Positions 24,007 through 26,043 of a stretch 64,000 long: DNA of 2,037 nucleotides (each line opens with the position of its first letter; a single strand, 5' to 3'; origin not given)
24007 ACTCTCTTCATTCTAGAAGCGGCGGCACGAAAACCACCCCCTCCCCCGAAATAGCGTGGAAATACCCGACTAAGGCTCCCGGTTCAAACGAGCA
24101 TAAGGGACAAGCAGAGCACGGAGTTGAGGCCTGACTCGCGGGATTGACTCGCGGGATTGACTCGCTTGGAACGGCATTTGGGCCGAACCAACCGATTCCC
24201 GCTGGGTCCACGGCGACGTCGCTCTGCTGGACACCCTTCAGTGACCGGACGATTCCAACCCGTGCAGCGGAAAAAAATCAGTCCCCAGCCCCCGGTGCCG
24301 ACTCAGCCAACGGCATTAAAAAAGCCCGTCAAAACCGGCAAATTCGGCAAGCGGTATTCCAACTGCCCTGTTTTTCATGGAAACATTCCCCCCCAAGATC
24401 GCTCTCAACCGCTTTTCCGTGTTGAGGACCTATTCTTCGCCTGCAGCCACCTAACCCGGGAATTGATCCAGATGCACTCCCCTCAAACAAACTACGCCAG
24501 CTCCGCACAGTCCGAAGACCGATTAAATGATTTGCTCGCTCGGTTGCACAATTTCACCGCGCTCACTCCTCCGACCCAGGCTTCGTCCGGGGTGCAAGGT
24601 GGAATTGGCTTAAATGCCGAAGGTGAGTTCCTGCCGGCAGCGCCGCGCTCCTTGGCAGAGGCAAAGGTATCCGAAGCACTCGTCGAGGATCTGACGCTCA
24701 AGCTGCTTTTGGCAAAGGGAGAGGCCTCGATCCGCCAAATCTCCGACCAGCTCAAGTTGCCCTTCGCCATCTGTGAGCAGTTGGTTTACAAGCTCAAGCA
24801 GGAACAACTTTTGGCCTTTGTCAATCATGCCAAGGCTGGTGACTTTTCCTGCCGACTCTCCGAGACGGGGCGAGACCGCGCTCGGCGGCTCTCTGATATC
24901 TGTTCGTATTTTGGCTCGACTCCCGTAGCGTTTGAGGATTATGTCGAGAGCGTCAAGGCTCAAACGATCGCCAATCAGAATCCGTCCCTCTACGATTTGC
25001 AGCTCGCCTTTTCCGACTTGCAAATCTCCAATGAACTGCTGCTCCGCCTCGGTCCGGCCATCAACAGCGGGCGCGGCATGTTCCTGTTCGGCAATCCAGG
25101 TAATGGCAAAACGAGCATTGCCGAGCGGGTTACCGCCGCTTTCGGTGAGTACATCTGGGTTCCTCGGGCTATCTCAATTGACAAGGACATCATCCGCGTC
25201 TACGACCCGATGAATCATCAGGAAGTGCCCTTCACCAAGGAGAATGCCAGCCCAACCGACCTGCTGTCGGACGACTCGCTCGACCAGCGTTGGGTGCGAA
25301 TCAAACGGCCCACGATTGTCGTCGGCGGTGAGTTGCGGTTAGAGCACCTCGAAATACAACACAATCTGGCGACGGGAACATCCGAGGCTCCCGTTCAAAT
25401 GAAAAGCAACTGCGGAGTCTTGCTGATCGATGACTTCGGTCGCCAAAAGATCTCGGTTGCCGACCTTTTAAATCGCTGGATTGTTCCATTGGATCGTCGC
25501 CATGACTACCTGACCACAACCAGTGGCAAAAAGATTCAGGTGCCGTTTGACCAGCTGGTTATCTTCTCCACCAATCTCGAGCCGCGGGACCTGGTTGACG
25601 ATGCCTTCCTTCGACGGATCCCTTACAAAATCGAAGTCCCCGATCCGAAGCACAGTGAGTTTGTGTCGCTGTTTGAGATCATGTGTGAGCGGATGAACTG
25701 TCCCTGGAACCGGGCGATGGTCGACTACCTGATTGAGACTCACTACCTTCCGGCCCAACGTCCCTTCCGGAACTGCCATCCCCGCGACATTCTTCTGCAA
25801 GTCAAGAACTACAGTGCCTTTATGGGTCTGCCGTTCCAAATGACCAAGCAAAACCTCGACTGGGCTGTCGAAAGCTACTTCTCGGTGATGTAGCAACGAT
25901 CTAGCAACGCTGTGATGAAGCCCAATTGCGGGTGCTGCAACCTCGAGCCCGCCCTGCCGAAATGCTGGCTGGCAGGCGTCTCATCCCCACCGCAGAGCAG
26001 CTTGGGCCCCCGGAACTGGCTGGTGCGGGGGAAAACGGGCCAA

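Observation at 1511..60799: Pervasive locus-specific short tandem duplications (11-22 bp units, mode 15 bp)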

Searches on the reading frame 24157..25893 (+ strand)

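Call 5: search_protein_families(library=ncbifam, proteins=[window:24157-25893:+])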
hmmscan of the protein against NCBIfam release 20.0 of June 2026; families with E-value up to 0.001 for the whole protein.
window:24157-25893:+ (578 aa): 3 families
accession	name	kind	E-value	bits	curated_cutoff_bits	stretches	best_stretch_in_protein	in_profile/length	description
NF042959.1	IteA_antiphage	equivalog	1.2e-05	24.7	510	0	463-513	223-271/367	anti-phage ATPase IteA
NF003069.1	PRK03992.1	subfamily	0.00034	19.9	500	0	302-326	162-186/379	proteasome-activating nucleotidase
NF041006.2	cell_div_CdvC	equivalog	0.00047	19.2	650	0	305-330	134-159/370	cell division protein CdvC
